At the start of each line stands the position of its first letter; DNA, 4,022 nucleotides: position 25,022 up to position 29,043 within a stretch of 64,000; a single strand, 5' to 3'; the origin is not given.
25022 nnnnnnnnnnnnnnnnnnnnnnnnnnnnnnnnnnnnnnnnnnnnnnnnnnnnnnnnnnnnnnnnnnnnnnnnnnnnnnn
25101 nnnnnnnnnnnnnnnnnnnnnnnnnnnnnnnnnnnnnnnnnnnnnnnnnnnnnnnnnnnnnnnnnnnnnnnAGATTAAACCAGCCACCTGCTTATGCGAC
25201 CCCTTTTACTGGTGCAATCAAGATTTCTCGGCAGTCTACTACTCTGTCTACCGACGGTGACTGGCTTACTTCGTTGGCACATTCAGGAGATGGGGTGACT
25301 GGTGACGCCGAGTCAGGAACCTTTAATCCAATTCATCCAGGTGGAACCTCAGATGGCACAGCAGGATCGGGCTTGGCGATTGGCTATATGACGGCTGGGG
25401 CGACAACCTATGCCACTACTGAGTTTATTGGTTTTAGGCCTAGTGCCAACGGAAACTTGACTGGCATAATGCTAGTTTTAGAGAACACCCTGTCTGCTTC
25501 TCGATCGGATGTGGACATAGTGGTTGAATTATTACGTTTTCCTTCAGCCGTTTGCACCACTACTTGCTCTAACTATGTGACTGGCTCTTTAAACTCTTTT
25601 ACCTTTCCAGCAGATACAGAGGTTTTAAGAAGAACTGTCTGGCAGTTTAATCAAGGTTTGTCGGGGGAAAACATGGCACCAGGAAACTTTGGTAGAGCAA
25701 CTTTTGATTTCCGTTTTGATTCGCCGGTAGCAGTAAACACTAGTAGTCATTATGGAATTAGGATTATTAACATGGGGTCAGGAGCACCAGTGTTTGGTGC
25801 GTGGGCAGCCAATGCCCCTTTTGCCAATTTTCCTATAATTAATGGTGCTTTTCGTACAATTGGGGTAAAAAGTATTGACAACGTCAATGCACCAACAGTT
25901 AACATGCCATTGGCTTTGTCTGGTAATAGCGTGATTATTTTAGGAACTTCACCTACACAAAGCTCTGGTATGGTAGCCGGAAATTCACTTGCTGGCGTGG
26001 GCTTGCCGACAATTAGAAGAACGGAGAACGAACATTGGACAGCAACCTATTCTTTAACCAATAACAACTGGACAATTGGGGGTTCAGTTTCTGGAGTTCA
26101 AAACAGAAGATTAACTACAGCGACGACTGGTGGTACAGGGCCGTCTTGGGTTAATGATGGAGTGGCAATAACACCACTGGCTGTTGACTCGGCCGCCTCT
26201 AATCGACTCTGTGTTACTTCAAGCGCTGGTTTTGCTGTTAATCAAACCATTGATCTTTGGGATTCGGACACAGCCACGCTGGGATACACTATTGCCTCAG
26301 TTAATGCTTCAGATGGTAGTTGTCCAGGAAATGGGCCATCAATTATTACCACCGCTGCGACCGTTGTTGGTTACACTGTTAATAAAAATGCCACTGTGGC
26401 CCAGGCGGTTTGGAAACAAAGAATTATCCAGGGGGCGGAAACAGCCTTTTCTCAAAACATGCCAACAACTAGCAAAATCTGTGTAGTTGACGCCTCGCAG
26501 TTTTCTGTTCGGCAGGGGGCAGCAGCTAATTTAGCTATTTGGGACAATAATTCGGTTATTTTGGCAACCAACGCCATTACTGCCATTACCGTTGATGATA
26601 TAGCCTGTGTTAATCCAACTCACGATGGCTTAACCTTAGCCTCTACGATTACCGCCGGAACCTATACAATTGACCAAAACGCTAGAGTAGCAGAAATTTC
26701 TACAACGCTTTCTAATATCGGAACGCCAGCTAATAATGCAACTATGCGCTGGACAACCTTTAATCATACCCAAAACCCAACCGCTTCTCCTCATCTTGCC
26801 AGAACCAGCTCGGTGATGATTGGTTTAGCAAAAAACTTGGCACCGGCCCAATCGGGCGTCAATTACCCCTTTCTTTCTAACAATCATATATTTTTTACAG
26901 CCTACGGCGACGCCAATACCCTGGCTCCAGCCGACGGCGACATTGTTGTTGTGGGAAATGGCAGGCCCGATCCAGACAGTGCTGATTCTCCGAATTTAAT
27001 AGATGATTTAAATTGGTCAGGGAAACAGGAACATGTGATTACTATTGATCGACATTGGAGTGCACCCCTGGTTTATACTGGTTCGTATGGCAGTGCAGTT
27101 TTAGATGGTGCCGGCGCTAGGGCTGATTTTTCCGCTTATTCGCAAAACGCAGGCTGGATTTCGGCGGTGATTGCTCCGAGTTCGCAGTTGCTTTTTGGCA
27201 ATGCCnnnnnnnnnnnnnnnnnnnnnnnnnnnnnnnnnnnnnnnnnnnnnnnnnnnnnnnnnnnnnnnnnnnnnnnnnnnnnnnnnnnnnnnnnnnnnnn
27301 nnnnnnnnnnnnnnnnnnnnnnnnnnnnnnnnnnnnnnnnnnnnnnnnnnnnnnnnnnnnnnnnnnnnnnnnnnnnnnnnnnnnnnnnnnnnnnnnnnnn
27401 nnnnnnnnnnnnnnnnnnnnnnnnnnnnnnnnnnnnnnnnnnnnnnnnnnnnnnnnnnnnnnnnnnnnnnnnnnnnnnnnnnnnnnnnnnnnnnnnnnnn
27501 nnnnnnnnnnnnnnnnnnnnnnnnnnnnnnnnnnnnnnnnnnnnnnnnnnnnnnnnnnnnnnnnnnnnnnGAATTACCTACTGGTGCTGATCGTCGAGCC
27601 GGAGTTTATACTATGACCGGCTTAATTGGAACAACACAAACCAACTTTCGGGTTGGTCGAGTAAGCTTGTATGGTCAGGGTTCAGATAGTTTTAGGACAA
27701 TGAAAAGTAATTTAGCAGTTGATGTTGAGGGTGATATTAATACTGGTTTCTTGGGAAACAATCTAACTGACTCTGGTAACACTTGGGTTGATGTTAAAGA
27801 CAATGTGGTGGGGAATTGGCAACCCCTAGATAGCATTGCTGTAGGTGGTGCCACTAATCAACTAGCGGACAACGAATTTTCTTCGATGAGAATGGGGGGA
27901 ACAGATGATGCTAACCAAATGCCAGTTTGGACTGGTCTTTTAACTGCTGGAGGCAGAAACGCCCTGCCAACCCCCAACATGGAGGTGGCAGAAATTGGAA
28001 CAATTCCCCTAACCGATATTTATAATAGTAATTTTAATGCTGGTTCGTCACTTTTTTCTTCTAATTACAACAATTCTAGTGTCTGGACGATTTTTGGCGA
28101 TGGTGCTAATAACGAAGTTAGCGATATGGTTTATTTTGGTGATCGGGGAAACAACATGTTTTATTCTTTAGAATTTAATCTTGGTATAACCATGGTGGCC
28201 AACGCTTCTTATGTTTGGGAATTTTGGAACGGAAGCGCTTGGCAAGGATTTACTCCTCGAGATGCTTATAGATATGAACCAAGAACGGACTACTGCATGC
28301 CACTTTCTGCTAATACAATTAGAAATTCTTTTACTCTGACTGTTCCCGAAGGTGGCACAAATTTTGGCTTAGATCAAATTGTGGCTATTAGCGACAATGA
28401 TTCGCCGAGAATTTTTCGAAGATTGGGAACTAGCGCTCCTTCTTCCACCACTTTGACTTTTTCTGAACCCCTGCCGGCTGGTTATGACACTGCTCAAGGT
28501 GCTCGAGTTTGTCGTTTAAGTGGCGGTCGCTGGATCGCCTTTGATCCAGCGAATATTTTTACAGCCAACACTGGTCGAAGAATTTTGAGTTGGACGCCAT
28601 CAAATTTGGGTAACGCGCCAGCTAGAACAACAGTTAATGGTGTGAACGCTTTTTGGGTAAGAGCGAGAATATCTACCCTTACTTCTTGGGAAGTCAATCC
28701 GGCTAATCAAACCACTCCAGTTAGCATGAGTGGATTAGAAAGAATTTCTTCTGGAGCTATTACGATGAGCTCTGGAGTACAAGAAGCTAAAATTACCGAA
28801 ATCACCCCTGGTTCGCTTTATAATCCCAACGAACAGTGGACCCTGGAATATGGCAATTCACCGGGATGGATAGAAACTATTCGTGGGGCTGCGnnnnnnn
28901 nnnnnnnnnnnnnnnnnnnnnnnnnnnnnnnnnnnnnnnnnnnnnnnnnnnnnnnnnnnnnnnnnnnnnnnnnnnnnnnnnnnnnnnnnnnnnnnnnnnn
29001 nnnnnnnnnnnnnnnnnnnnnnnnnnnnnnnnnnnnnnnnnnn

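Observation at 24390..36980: ~13 kb accessory block: one giant (~3,800-4,000 aa) multidomain surface protein gene next to a tRNA cluster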

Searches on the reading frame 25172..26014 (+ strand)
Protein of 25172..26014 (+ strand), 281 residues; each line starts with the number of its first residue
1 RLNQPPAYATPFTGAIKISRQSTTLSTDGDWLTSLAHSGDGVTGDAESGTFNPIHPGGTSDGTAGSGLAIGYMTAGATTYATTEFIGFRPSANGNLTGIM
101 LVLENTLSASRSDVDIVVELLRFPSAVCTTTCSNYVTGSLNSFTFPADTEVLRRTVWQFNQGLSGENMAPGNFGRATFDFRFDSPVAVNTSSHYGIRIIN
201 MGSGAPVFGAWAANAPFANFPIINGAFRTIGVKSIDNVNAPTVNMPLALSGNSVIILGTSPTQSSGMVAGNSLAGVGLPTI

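Call 37: search_solved_structures(query=A2, max_evalue=1)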
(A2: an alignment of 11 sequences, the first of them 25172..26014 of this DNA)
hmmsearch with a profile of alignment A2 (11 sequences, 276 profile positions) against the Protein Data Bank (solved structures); distinct sequences matched with E-value up to 1: 0.

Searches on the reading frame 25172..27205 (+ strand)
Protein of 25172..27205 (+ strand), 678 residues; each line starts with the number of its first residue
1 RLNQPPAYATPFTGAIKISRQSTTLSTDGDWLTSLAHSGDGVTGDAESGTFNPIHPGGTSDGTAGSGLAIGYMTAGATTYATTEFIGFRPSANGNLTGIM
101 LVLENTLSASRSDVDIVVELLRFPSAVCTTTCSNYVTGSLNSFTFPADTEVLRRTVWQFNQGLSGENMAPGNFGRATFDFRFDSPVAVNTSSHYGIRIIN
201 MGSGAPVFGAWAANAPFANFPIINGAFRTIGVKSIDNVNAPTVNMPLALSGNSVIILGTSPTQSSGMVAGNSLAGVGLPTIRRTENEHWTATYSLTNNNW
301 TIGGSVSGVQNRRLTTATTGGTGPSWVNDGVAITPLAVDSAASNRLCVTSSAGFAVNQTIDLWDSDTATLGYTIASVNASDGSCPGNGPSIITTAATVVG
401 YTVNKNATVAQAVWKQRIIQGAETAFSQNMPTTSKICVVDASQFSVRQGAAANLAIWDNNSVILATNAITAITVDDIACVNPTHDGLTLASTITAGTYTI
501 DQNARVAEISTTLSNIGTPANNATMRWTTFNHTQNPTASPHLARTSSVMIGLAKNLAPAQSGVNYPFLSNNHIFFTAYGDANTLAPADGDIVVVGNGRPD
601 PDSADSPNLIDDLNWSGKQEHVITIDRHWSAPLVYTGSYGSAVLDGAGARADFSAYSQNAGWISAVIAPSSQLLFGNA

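Call 64: predict_structure(alignment_id=A9)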
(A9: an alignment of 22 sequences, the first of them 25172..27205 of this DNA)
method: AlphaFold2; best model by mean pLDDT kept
length: 678 residues; sequences in the alignment: 22
mean_pLDDT: 55.6   pTM: 0.45
mean pLDDT of the five models: 55.6, 54.2, 53.2, 52.1, 41.8
residues with pLDDT >= 90: 25; 70-90: 183; 50-70: 173; < 50: 297
segments of 3 or more residues with pLDDT < 50: 1-11, 39-70, 161-174, 203-234, 242-287, 305-331, 412-422, 461-464, 510-517, 530-545, 553-570, 596-602, 611-665, 668-678
pLDDT, mean of each block of 10 residues (from residue 1): 35 68 70 70 38 34 32 55 71 83 59 65 79 71 77 64 37 52 76 81 38 27 29 52 40 24 24 24 44 61 48 32 34 78 90 76 58 87 91 85 71 36 70 83 61 60 61 87 87 71 64 45 60 32 51 41 43 72 77 55 54 41 40 28 26 28 42 34
secondary structure, 60 per line:
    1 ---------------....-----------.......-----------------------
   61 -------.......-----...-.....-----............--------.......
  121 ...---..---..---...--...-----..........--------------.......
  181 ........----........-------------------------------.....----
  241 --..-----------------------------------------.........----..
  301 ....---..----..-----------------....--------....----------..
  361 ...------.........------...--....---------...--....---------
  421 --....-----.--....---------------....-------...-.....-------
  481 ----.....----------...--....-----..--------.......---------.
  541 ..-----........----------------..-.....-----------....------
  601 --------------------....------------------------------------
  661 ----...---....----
elements in order (helices of 4 or more, strands of 3 or more residues): E16-19 E31-37 E68-74 E84-88 E94-105 E114-123 E137-139 E142-144 E150-159 E174-188 E193-200 E232-236 E286-294 E299-304 E333-336 E345-348 E359-363 E370-378 E390-393 E408-411 E423-426 E435-438 E454-457 E465-467 E469-473 E485-489 E505-508 E524-530 E548-555 E575-579 E591-594 E621-624 E665-667 E671-674

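Call 77: fold_search(model_id=the predicted structure, library=pdb)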
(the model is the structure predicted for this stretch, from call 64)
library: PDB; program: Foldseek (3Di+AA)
matches with E <= 10: 1127; with E <= 0.001: 2
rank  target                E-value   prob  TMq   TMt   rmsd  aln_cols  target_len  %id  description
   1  8zdp_v                9.2e-04  0.47  0.12  0.11  22.3       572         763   12  Cryo-EM structure of Mycobacteriophage Douge Central fiber (gp20) (released 2025-06-25)
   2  8zdq_v                9.2e-04  0.47  0.12  0.10  22.3       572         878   12  Cryo-EM structure of Mycobacteriophage Douge complete baseplate (gp13, gp17, gp23, gp16, gp18 and gp20) (released 2025-06-25)
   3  9eui_Q                1.4e-03  0.38  0.11  0.09  23.8       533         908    9  Cryo-EM structure of Staphylococcus aureus bacteriophage phi812 baseplate in the post-contraction state - complete (released 2025-04-09)
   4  5k0y_S                2.9e-03  0.80  0.09  0.13  17.0       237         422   10  m48S late-stage initiation complex, purified from rabbit reticulocytes lysates, displaying eIF2 ternary complex and eI (released 2016-07-13)
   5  9n71_A                3.0e-03  0.84  0.09  0.22  17.4       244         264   13  Tail tube structure of Acinetobacter baumannii phage Mystique (released 2025-03-19)
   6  3iyo_D                3.2e-03  0.09  0.07  0.10  27.6       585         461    8  Cryo-EM model of virion-sized HEV virion-sized capsid (released 2010-08-18)
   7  8rk3_D                3.4e-03  0.18  0.09  0.11  29.1       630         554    6  Bacteriophage JBD30 baseplate - composite structure (released 2024-08-14)
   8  9hc5_A                3.6e-03  0.12  0.09  0.11  21.5       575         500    9  Structure of Tulane virus (released 2024-12-04)
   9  9i4f_A                4.7e-03  0.72  0.10  0.11  17.0       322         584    6  Blood Type B-converting alpha-1,3-galactosidase PpaGal from Pedobacter panaciterrae in its apo form (released 2025-03-12)
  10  7ase_5                7.2e-03  0.69  0.10  0.14  15.1       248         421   11  43S preinitiation complex from Trypanosoma cruzi with the kDDX60 helicase (released 2021-04-14)
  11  8k35_A                8.0e-03  0.08  0.09  0.08  30.6       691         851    8  Structure of the bacteriophage lambda tail tip complex (released 2023-11-15)
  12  1kk1                  1.1e-02  0.77  0.10  0.16  15.1       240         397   10  Structure of the large gamma subunit of initiation factor eIF2 from Pyrococcus abyssi-G235D mutant complexed with GDPNP- (released 2002-04-10)
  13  3hwj_B                1.2e-02  1.00  0.11  0.46   3.5       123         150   13  Crystal structure of the second PHR domain of Mouse Myc-binding protein 2 (MYCBP-2) (released 2009-07-21)
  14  8f65_A                1.2e-02  0.06  0.09  0.10  26.6       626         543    9  Crystal structure of VACV D13 in complex with BBL030900 (released 2023-12-13)
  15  7vmc_A                1.4e-02  0.75  0.11  0.17  14.7       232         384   12  Crystal structure of EF-Tu/CdiA/CdiI (released 2022-03-30)
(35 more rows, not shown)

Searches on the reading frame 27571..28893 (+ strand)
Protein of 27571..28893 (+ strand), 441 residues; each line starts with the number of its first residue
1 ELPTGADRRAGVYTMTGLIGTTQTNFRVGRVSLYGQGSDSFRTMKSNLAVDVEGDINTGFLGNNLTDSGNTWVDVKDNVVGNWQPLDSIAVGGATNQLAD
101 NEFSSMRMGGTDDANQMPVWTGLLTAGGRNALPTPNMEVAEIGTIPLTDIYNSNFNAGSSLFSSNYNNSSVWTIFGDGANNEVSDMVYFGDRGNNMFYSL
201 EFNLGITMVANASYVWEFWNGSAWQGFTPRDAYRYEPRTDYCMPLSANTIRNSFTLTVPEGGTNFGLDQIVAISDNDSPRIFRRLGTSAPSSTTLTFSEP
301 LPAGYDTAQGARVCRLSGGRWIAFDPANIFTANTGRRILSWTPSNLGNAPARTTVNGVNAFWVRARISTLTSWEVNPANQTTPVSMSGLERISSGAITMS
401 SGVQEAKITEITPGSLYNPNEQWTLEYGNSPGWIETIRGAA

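Call 38: search_solved_structures(query=A3, max_evalue=1)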
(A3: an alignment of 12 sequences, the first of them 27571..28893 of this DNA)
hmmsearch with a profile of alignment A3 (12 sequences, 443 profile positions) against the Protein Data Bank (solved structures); distinct sequences matched with E-value up to 1: 1.
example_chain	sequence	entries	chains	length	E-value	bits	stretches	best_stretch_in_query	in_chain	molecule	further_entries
9nfi_A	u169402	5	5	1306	0.73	12.1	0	272-327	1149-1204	Permeability Glycoprotein (P-gp)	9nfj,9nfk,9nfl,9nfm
